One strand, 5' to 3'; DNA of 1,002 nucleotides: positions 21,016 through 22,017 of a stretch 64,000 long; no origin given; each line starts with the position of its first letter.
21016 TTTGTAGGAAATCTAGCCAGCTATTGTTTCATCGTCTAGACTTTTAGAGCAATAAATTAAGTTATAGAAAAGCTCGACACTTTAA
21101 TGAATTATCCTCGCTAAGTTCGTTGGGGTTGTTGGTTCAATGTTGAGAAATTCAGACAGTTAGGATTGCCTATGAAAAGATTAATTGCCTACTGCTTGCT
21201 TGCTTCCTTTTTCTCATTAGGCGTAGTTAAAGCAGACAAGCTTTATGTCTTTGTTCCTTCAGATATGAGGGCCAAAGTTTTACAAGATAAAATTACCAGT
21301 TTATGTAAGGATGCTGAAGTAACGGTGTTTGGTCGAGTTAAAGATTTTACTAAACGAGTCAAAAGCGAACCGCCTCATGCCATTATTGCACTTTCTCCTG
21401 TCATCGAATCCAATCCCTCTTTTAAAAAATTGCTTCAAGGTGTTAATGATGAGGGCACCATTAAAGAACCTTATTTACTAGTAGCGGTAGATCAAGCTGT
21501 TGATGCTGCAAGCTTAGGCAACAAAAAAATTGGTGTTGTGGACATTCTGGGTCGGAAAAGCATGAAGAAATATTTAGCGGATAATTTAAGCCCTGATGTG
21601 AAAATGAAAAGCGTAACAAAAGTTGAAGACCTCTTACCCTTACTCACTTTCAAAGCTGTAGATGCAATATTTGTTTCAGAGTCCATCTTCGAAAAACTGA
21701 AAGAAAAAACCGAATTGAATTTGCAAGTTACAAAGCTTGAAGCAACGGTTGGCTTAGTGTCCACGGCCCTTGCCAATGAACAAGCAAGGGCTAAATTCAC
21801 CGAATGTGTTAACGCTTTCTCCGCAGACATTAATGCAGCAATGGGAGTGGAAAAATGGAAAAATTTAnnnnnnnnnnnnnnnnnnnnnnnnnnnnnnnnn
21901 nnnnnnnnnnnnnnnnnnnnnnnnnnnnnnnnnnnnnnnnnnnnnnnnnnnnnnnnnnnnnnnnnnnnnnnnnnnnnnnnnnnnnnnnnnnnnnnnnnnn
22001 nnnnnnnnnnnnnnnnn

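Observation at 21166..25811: AT-rich three-gene module: two secreted binding-protein-like genes plus a transmembrane sensor hard-wired to a CheA-type kinase core, with no CheW, response regulator or ABC transporter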

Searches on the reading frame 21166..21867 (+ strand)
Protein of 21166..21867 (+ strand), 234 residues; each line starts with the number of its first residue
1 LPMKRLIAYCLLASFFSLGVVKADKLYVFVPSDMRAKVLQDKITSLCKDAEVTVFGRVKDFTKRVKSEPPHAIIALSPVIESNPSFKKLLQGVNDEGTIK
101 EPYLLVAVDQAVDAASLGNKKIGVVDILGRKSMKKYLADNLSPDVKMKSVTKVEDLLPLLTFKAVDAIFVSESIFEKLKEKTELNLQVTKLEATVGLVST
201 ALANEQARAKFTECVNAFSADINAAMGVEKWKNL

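Call 3: search_protein_families(library=pfam, proteins=[window:21166-21867:+], max_evalue=1)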
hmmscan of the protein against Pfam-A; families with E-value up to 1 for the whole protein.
window:21166-21867:+ (234 aa): 2 families
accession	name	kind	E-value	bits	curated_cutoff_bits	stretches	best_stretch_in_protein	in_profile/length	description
PF10017.15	Methyltransf_33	-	0.0013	18.3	23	1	22-116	85-185/304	Histidine-specific methyltransferase, SAM-dependent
PF16239.10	DUF4898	-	0.019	15.5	25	1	14-55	29-71/82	Domain of unknown function (DUF4898)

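Call 4: search_protein_families(library=ncbifam, proteins=[window:21166-21867:+], max_evalue=1)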
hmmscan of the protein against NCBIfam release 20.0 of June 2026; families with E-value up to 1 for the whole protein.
window:21166-21867:+ (234 aa): 0 families

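Call 20: find_homologous_proteins(query=window:21172-21867:+, max_evalue=0.001)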
Query window:21172-21867:+ (232 aa): 119 proteins with E <= 0.001 among 546 candidates.
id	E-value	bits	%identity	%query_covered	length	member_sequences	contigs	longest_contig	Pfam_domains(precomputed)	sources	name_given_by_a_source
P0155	9.2e-142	488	100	100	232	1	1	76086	-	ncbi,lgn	ncbi:MAG: hypothetical protein AAGB12_00890 [Pseudomonadota bacterium]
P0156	1.1e-76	275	58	100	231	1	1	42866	-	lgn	-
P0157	9.3e-70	252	52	100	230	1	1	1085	-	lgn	-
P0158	1.2e-68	249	51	100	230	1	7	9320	-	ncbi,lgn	-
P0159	2.7e-64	235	51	91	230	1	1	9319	-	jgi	-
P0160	2.6e-63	231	50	100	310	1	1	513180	-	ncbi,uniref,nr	ncbi:hypothetical protein [Pleionea sp. CnH1-48]|uniref:hypothetical protein n=1 Tax=Pleionea sp. Cn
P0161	3.3e-63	231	49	100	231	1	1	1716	-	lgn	-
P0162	6.1e-63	230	50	100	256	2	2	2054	-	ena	-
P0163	1.2e-62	229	49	100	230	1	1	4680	-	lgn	-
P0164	4.3e-61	224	50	100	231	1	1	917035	-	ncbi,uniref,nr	ncbi:hypothetical protein [Pleionea sediminis]|uniref:hypothetical protein n=1 Tax=Pleionea sedimini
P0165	6.4e-61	224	49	95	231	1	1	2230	-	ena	-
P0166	1.9e-60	222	48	95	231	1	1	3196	-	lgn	-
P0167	3.5e-60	221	47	99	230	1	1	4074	-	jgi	jgi:hypothetical protein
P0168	3.9e-60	221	48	95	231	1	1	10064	-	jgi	jgi:hypothetical protein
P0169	4.6e-60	221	48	95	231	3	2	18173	-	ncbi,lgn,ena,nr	ncbi:MAG: hypothetical protein HRT35_07160 [Algicola sp.]|nr:hypothetical protein [Algicola sp.]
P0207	3.3e-31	127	36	99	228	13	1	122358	-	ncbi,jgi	-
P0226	1.7e-29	121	37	90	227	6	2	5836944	-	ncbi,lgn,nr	ncbi:MAG: hypothetical protein IPK50_10380 [Fibrobacterota bacterium]|nr:MAG: hypothetical protein I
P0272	3.3e-20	91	31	85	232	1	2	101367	-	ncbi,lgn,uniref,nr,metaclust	ncbi:hypothetical protein [Chitinivibrio alkaliphilus]|uniref:Uncharacterized protein n=1 Tax=Chitin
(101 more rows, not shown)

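Call 26: search_solved_structures(query=A1, max_evalue=10, show_alignments=1)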
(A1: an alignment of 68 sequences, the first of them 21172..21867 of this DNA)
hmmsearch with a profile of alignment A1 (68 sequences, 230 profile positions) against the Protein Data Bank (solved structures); distinct sequences matched with E-value up to 10: 4.
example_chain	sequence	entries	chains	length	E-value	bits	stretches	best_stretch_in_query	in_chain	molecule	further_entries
5a74_A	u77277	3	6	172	0.18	14.3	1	148-223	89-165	DNA ENDONUCLEASE I-CVUI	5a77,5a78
5a72_A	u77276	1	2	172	0.25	13.8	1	148-223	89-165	DNA ENDONUCLEASE I-CVUI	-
4irx_A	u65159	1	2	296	0.67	12.4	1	46-148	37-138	Sugar ABC transporter, periplasmic sugar-binding protein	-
3p56_A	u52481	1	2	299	1.3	11.4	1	25-58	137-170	Ribonuclease H2 subunit A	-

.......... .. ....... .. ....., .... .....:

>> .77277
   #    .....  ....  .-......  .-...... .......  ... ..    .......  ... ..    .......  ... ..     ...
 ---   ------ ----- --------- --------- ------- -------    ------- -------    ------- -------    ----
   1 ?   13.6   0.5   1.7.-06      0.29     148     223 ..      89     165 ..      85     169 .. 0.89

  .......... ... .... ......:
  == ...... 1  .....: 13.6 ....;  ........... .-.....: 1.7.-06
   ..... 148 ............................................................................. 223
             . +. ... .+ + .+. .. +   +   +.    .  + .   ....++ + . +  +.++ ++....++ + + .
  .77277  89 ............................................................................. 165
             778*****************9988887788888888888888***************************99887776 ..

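Call 35: predict_structure(alignment_id=A1)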
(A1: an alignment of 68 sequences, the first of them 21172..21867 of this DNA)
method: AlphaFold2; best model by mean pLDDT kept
length: 232 residues; sequences in the alignment: 68
mean_pLDDT: 95.0   pTM: 0.87
mean pLDDT of the five models: 95.0, 94.7, 94.0, 93.7, 93.3
residues with pLDDT >= 90: 211; 70-90: 17; 50-70: 4; < 50: 0
segments of 3 or more residues with pLDDT < 50: none
pLDDT, mean of each block of 10 residues (from residue 1): 79 75 96 96 97 96 97 97 97 96 98 95 96 95 96 97 98 96 98 97 97 98 97 96
secondary structure, 60 per line:
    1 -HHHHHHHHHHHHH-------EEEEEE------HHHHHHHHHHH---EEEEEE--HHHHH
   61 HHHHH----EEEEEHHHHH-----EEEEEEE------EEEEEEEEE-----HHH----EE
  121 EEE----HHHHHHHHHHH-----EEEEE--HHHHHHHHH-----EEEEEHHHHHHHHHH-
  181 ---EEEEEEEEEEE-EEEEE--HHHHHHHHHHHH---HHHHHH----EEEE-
elements in order: H2-14 E22-27 H34-44 E48-53 H56-65 E70-74 H75-79 E85-91 E98-106 E119-123 H128-138 E144-148 H151-159 E165-169 H170-179 E184-194 E196-200 H203-214 H218-223 E228-231

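Call 39: fold_search(model_id=the predicted structure, library=pdb)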
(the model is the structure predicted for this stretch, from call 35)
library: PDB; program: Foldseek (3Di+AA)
matches with E <= 10: 1487; with E <= 0.001: 833
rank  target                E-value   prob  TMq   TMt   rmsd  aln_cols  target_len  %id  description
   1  7t1m                  8.2e-12  1.00  0.73  0.67   3.6       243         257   15  Crystal structure of a bacterial sterol transporter (released 2022-12-14)
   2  5o37                  2.3e-11  1.00  0.68  0.61   4.6       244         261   13  Pseudomonas stutzeri PtxB in complex with methylphosphonate (MPn) to 1.37 A resolution (released 2017-12-06)
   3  5o2j                  4.3e-11  1.00  0.67  0.61   4.6       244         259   14  Pseudomonas stutzeri PtxB in complex with phosphite to 1.52 A resolution (released 2017-12-06)
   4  5lq1_A                5.5e-11  1.00  0.66  0.60   4.8       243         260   12  1.41 A resolution structure of PtxB from Trichodesmium erythraeum IMS101 in complex with methylphosphonate (released 2017-12-06)
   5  9lf9                  7.5e-11  1.00  0.66  0.54   4.7       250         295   10  Crystal structure of GpxB in complex with G1P (released 2025-11-26)
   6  5lq1_B                1.6e-10  1.00  0.65  0.60   4.9       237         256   11  1.41 A resolution structure of PtxB from Trichodesmium erythraeum IMS101 in complex with methylphosphonate (released 2017-12-06)
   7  3mpl                  1.8e-10  1.00  0.57  0.57   5.3       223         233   12  Crystal Structure of Bordetella pertussis BvgS VFT2 domain (Double Mutant F375E/Q461E) (released 2010-10-06)
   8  5jvb_A                3.2e-10  1.00  0.65  0.61   4.9       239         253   11  1.95A resolution structure of PtxB from Trichodesmium erythraeum IMS101 in complex with phosphite (released 2017-11-29)
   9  5lv1_A                3.9e-10  1.00  0.66  0.60   4.5       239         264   10  2.12 A resolution structure of PtxB from Prochlorococcus marinus (MIT 9301) in complex with phosphite (released 2017-12-06)
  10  5o2k_B                5.0e-10  1.00  0.50  0.46   6.9       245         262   13  Native apo-structure of Pseudomonas stutzeri PtxB to 2.1 A resolution (released 2017-12-06)
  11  6x8w                  8.4e-10  1.00  0.69  0.63   4.4       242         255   11  Structure of ArrX Y138A mutant protein bound to sulfate from Chrysiogenes arsenatis (released 2021-02-17)
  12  5o2k_C                8.4e-10  1.00  0.52  0.48   6.6       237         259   14  Native apo-structure of Pseudomonas stutzeri PtxB to 2.1 A resolution (released 2017-12-06)
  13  5jvb_B                1.1e-09  1.00  0.65  0.60   5.0       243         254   12  1.95A resolution structure of PtxB from Trichodesmium erythraeum IMS101 in complex with phosphite (released 2017-11-29)
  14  2v25_A                1.6e-09  1.00  0.50  0.50   6.9       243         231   14  Structure of the Campylobacter jejuni antigen Peb1A, an aspartate and glutamate receptor with bound aspartate (released 2007-06-26)
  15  4ymx_A                1.8e-09  1.00  0.55  0.57   4.9       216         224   13  Crystal structure of the substrate binding protein of an amino acid ABC transporter (released 2015-04-22)
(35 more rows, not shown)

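Call 50: find_encoding_contigs(protein=P0226, flank=7000, max_places=1)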
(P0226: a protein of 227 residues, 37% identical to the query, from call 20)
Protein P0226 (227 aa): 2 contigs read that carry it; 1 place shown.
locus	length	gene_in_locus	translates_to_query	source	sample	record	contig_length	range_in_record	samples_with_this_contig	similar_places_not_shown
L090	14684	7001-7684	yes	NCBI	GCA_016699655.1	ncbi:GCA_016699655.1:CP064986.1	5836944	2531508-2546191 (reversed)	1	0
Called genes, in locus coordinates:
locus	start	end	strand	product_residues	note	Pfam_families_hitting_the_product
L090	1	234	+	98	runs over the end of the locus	PF13466:STAS_2, PF01740:STAS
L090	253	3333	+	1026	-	PF01627:Hpt, PF02895:H-kinase_dim, PF02518:HATPase_c, PF01584:CheW, PF00072:Response_reg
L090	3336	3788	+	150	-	PF01584:CheW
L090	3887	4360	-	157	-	-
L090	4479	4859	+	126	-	PF00072:Response_reg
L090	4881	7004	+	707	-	PF13690:CheX (faint), PF01627:Hpt, PF02518:HATPase_c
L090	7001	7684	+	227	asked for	-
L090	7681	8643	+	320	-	-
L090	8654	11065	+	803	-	PF00672:HAMP, PF01627:Hpt, PF02518:HATPase_c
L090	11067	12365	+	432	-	PF00015:MCPsignal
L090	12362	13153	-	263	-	-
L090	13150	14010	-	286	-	PF02666:PS_Dcarbxylase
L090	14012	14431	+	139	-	PF02130:YbeY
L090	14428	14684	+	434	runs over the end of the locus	PF00571:CBS (weak), PF03471:CorC_HlyC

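Call 51: find_encoding_contigs(protein=P0272, flank=7000, max_places=1)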
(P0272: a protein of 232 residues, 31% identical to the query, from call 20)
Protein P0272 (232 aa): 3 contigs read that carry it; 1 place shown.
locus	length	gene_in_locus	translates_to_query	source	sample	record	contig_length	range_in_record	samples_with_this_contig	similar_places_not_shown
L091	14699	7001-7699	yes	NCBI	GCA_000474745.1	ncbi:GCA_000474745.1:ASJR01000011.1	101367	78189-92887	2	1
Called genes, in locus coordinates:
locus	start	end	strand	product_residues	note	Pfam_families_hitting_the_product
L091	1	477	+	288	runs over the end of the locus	PF02569:Pantoate_ligase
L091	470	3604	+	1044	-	PF00515:TPR_1 (faint), PF07719:TPR_2 (faint), PF12895:ANAPC3 (faint), PF13174:TPR_6 (faint), PF13181:TPR_8 (faint), PF13428:TPR_14 (faint), PF13432:TPR_16 (weak), PF13424:TPR_12 (weak), +10 more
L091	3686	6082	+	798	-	PF00672:HAMP, PF01627:Hpt (weak), PF02518:HATPase_c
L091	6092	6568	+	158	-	-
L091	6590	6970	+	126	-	PF00072:Response_reg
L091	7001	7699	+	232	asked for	-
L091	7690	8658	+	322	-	-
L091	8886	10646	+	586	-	PF02776:TPP_enzyme_N, PF00205:TPP_enzyme_M, PF02775:TPP_enzyme_C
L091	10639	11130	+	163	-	PF01842:ACT, PF22629:ACT_AHAS_ss, PF13710:ACT_5, PF10369:ALS_ss_C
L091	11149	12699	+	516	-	PF00682:HMGL-like, PF22617:HCS_D2, PF08502:LeuA_dimer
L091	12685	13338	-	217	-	PF00702:Hydrolase, PF12710:HAD, PF13419:HAD_2, PF13242:Hydrolase_like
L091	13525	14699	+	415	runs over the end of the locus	PF02812:ELFV_dehydrog_N, PF00208:ELFV_dehydrog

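Call 52: find_encoding_contigs(protein=P0207, flank=7000, max_places=1)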
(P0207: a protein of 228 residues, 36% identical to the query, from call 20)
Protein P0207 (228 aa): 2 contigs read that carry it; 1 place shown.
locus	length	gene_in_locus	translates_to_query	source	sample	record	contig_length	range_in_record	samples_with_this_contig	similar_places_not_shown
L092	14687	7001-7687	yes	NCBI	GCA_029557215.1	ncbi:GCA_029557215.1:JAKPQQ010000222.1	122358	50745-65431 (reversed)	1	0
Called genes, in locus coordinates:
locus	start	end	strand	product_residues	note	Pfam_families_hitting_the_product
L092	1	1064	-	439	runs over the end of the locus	PF00571:CBS, PF03471:CorC_HlyC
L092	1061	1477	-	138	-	PF02130:YbeY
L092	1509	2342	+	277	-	PF02666:PS_Dcarbxylase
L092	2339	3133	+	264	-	-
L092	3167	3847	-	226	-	PF01026:TatD_DNase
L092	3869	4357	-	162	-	-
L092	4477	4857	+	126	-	PF00072:Response_reg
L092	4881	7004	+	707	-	PF13690:CheX (weak), PF01627:Hpt (weak), PF02518:HATPase_c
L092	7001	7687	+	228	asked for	-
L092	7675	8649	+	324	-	-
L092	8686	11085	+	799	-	PF00672:HAMP, PF01627:Hpt, PF02518:HATPase_c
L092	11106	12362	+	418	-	PF07889:DUF1664 (faint), PF00015:MCPsignal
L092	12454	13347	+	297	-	PF00990:GGDEF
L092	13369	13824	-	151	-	PF01584:CheW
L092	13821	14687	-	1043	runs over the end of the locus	PF01627:Hpt, PF02895:H-kinase_dim, PF02518:HATPase_c, PF01584:CheW, PF00072:Response_reg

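Call 57: search_protein_families(library=pfam, proteins=[L090:8654-11062:+, L090:4881-7001:+], max_evalue=0.001)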
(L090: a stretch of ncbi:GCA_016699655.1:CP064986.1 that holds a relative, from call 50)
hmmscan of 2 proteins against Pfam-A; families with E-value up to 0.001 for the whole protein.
L090:8654-11062:+ (803 aa): 3 families
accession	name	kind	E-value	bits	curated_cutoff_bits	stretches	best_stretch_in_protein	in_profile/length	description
PF02518.31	HATPase_c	-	6.2e-18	65.7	26.4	1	662-801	4-110/111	Histidine kinase-, DNA gyrase B-, and HSP90-like ATPase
PF00672.30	HAMP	-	9.1e-11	42.4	25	1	223-272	3-52/53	HAMP domain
PF01627.28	Hpt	-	2.1e-09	37.9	24.6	1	446-543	7-82/84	Hpt domain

L090:4881-7001:+ (707 aa): 3 families
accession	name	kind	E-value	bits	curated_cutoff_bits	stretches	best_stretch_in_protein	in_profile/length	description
PF02518.31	HATPase_c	-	3.9e-18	66.3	26.4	1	551-693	5-110/111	Histidine kinase-, DNA gyrase B-, and HSP90-like ATPase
PF01627.28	Hpt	-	7.5e-08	33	24.6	1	343-418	4-73/84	Hpt domain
PF13690.11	CheX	-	1.4e-05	25.5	27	1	48-117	2-66/94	Chemotaxis phosphatase CheX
